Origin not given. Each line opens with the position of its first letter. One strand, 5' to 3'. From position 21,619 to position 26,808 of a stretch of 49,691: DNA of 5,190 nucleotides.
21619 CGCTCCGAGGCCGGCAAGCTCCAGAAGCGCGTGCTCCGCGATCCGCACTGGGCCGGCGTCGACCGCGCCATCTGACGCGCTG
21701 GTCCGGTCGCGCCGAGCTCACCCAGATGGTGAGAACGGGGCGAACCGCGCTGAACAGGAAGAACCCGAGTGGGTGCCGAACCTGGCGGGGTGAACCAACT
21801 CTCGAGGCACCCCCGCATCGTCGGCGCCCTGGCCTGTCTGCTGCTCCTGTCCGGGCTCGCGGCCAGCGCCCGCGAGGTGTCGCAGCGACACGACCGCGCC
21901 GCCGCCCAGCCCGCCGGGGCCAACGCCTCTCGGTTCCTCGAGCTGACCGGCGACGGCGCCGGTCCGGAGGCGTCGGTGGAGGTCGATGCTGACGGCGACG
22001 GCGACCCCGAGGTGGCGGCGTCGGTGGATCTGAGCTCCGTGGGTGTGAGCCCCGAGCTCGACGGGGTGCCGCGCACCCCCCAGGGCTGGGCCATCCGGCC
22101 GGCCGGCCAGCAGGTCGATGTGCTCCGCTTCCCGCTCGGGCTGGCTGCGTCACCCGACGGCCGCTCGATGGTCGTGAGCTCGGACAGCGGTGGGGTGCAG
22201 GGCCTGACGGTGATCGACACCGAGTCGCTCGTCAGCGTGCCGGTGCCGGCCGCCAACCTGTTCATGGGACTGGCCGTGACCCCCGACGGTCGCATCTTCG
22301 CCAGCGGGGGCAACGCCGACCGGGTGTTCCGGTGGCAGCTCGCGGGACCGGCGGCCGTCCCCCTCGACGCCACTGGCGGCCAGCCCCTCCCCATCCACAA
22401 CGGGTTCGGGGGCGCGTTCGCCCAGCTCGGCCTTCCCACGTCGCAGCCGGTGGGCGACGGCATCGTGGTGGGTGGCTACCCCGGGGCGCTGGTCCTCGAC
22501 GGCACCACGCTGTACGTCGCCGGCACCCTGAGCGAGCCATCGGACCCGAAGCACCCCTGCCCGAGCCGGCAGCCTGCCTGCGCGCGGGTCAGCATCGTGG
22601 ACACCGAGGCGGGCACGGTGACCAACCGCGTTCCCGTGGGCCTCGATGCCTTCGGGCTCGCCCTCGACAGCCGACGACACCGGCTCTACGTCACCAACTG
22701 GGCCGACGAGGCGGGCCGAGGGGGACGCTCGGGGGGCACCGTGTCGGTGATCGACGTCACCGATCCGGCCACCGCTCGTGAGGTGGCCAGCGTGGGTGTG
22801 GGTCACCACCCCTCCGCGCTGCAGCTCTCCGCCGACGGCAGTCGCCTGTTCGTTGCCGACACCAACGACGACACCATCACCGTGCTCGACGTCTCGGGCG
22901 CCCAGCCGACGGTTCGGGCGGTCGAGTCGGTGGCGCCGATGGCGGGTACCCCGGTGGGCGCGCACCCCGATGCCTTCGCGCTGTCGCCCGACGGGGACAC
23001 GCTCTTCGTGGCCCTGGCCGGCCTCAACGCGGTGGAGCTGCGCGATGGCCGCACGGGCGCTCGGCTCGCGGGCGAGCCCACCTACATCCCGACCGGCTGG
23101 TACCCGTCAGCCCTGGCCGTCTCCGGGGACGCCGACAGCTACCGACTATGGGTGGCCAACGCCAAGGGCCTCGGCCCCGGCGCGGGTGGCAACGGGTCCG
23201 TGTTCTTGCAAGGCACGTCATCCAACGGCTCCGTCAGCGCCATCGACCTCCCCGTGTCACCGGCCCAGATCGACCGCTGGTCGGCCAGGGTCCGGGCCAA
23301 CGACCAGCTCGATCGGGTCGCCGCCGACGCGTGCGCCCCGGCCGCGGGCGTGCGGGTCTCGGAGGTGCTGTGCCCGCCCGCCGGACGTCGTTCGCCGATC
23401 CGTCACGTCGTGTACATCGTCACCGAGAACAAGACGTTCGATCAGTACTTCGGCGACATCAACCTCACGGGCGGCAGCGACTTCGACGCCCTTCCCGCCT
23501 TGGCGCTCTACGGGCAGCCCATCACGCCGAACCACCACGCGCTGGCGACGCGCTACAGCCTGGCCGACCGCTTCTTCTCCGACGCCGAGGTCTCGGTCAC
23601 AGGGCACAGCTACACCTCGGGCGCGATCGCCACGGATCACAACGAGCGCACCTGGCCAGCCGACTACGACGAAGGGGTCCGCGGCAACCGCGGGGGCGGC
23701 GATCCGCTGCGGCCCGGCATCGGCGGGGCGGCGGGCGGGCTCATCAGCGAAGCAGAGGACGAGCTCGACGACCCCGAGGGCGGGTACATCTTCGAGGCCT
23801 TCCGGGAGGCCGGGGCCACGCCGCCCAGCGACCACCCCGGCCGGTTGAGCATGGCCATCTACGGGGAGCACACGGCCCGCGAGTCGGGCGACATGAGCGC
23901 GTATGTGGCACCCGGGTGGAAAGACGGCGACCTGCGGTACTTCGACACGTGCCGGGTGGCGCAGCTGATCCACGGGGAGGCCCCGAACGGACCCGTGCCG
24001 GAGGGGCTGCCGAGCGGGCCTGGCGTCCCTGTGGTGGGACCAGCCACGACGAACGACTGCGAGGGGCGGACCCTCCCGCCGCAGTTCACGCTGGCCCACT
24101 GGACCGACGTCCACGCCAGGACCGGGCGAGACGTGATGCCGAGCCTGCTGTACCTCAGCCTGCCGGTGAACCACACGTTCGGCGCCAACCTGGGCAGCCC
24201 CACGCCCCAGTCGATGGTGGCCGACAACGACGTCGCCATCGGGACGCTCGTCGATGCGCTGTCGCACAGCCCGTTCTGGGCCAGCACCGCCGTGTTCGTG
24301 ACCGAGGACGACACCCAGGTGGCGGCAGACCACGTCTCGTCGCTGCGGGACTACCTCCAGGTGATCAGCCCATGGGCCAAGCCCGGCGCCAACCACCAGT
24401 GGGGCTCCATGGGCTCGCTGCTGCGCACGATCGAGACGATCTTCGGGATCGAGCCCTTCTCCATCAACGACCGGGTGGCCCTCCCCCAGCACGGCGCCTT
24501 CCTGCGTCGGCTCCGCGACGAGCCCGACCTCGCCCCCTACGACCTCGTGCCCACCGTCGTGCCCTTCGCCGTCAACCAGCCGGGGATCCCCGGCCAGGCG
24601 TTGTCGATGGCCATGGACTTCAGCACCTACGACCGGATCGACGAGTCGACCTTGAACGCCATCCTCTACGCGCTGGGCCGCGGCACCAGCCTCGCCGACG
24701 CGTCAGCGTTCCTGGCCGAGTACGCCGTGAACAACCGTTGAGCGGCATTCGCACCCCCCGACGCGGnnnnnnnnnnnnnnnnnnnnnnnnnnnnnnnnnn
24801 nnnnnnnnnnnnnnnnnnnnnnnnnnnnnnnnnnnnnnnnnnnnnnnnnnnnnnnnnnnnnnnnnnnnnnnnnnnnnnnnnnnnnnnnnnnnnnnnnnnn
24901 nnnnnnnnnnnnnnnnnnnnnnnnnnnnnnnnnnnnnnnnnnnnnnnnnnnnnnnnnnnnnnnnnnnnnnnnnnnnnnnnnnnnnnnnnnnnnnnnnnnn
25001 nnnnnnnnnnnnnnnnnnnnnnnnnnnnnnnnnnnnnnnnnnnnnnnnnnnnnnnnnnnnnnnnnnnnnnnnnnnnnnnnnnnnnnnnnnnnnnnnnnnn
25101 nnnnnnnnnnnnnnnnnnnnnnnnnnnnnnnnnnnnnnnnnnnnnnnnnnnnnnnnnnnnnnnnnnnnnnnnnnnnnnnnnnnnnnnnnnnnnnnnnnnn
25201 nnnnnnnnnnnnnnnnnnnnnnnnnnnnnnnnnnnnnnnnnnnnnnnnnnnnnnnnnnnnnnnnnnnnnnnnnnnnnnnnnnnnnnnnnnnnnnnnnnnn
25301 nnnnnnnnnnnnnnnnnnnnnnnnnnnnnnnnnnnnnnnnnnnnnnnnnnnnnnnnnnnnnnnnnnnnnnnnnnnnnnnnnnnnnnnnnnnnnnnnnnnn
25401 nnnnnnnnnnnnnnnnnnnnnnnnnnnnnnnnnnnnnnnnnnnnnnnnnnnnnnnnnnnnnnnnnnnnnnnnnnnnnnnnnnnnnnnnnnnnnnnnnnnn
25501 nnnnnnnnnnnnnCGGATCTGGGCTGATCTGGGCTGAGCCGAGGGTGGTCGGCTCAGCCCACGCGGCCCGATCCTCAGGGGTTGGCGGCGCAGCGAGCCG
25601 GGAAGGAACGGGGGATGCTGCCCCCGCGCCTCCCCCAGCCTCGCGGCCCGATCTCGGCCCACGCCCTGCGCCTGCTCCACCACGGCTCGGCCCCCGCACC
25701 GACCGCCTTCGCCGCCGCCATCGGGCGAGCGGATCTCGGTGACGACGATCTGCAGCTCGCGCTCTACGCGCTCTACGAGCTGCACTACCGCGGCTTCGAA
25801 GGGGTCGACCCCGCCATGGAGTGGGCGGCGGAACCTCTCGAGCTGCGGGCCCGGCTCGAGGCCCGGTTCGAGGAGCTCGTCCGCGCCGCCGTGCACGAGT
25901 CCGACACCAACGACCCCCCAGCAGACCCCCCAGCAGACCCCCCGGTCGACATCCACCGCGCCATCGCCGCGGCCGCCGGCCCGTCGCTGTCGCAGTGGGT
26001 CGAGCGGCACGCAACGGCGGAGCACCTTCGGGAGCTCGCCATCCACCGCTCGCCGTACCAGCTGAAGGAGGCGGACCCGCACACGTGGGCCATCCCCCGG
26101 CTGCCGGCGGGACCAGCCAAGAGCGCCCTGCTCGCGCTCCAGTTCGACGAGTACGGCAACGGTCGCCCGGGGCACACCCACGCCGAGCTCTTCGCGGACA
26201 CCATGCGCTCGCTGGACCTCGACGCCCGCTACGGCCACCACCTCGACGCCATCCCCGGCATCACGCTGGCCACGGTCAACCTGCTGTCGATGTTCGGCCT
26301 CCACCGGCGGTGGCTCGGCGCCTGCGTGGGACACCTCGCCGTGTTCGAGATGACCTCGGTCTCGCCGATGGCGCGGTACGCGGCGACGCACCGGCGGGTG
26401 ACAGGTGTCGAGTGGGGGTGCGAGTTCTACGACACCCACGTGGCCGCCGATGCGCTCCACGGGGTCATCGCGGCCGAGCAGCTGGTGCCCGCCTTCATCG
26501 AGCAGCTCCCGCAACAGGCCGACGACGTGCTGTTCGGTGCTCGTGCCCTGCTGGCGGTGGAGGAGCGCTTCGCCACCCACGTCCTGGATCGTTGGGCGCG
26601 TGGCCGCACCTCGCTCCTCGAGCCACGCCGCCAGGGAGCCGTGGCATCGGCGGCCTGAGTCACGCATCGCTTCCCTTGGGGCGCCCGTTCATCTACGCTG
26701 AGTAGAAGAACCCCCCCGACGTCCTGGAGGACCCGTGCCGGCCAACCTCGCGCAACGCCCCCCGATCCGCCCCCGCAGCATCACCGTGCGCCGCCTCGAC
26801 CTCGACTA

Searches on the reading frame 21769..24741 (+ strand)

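Call 8: search_protein_families(library=pfam, proteins=[window:21769-24741:+])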
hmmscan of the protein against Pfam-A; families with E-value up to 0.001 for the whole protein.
window:21769-24741:+ (990 aa): 4 families
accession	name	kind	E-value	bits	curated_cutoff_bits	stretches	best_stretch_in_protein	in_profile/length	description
PF04185.19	Phosphoesterase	-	6.5e-11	42.4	23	2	813-894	254-355/356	Phosphoesterase family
PF08450.18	SGL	-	4.1e-06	27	26.3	1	305-462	98-242/246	SMP-30/Gluconolactonase/LRE-like region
PF25174.1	Beta-prop_THOC3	-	1.1e-05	25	305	0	128-189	138-198/272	THOC3 beta-propeller domain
PF10282.15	Lactonase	-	1.8e-05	24.6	21.7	1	346-416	244-309/344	Lactonase, 7-bladed beta-propeller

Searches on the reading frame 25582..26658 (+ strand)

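Call 36: search_protein_families(library=pfam, proteins=[window:25582-26658:+])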
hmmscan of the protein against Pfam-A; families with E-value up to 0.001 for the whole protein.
window:25582-26658:+ (358 aa): 1 family
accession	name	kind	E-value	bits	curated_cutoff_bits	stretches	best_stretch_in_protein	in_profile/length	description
PF14518.11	Haem_oxygenas_2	-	2.8e-48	164.5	28.9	1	150-327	1-176/177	Iron-containing redox enzyme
